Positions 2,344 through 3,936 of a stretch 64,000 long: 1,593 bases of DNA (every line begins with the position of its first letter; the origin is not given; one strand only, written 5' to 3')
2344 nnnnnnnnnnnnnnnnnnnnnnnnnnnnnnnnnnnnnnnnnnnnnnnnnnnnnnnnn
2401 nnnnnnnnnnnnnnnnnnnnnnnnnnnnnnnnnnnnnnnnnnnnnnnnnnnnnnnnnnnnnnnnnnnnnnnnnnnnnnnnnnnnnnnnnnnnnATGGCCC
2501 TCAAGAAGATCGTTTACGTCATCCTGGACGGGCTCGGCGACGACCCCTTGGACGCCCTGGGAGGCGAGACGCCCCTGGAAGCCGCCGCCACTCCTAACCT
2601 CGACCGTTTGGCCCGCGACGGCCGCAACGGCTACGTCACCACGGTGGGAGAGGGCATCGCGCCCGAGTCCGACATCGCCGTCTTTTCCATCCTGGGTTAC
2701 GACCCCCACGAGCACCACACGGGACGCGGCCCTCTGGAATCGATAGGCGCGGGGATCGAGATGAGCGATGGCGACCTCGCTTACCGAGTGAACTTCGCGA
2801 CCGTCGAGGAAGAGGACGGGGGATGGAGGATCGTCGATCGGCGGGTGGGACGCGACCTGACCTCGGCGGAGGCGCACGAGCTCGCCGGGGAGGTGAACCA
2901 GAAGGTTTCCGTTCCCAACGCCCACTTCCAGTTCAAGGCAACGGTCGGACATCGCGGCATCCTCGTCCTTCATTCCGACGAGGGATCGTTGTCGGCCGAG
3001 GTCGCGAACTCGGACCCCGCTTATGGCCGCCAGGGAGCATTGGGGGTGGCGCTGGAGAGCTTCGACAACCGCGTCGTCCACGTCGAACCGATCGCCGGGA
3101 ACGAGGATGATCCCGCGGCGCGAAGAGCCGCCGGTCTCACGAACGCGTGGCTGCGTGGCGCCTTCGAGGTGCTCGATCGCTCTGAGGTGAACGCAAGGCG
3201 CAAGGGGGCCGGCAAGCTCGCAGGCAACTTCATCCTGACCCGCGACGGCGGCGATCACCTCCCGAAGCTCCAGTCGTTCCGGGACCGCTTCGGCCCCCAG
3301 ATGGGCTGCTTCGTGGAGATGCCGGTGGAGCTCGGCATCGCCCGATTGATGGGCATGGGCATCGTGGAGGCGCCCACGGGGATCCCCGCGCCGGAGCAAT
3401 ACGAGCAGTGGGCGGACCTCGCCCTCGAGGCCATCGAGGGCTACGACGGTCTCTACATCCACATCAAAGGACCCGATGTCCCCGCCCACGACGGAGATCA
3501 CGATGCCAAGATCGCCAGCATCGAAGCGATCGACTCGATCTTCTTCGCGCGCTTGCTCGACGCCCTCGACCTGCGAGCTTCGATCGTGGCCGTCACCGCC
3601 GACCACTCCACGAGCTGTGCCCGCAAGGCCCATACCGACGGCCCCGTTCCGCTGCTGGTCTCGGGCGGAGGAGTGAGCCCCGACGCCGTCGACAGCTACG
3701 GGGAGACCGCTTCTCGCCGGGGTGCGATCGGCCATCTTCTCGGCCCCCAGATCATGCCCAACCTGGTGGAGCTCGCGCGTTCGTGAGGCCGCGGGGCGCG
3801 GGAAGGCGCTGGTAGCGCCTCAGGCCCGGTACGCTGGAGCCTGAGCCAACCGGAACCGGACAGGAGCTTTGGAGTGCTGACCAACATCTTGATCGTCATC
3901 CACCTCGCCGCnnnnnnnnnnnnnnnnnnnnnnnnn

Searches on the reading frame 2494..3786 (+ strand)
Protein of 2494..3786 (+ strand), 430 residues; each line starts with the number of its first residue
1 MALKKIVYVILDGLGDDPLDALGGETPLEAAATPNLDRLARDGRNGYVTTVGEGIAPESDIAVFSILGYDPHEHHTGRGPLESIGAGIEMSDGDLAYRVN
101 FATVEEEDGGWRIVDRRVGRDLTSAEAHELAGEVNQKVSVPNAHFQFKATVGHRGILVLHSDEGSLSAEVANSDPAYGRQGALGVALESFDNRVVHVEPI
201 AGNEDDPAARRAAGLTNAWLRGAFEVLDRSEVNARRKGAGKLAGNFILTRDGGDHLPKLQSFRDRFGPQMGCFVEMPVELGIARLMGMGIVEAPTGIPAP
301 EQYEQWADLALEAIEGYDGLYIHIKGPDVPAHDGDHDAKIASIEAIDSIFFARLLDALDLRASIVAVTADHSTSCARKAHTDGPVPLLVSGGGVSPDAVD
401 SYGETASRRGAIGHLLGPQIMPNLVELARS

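Call 3: search_protein_families(library=pfam, proteins=[window:2494-3786:+], max_evalue=0.1)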
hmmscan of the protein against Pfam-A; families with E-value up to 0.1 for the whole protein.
window:2494-3786:+ (430 aa): 3 families
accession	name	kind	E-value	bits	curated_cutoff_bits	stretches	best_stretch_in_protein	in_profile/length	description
PF10143.14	PhosphMutase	-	5.3e-45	153.8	21.5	1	40-233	1-170/170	2,3-bisphosphoglycerate-independent phosphoglycerate mutase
PF01676.23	Metalloenzyme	-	1.2e-30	107.3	24.3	1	4-413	1-238/252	Metalloenzyme superfamily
PF00884.28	Sulfatase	-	0.0047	16.7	25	0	5-75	2-66/301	Sulfatase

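Call 4: search_protein_families(library=ncbifam, proteins=[window:2494-3786:+], max_evalue=0.1)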
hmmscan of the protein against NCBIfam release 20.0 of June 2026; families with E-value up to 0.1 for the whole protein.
window:2494-3786:+ (430 aa): 8 families
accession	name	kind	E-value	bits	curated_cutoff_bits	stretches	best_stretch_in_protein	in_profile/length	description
NF038358.1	phophono_PhpG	equivalog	5.5e-123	410.8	545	1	5-425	1-416/417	CMP-5'-phosphonoformate--3-phosphoglycerate phosphonoformyl transferase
TIGR00306.2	apgM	subfamily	3.9e-113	378.5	320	1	5-424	1-402/403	2,3-bisphosphoglycerate-independent phosphoglycerate mutase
NF003104.0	PRK04024.1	equivalog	1.6e-101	340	489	1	4-428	3-404/412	2,3-bisphosphoglycerate-independent phosphoglycerate mutase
NF003242.0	PRK04200.1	equivalog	7.4e-72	242.4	426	1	5-425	2-393/395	cofactor-independent phosphoglycerate mutase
TIGR02535.1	hyp_Hser_kinase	hypoth_equivalog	1.6e-70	238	446.3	1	5-425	2-396/397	proposed homoserine kinase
NF003160.0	PRK04135.1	equivalog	3.2e-70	236.8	468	1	4-425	16-392/403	2,3-bisphosphoglycerate-independent phosphoglycerate mutase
TIGR01307.1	pgm_bpd_ind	equivalog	4.2e-06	25.5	330.65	1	311-390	377-465/504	2,3-bisphosphoglycerate-independent phosphoglycerate mutase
NF003897.0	PRK05434.1-5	equivalog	0.00059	18.4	862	1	317-391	392-474/514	2,3-bisphosphoglycerate-independent phosphoglycerate mutase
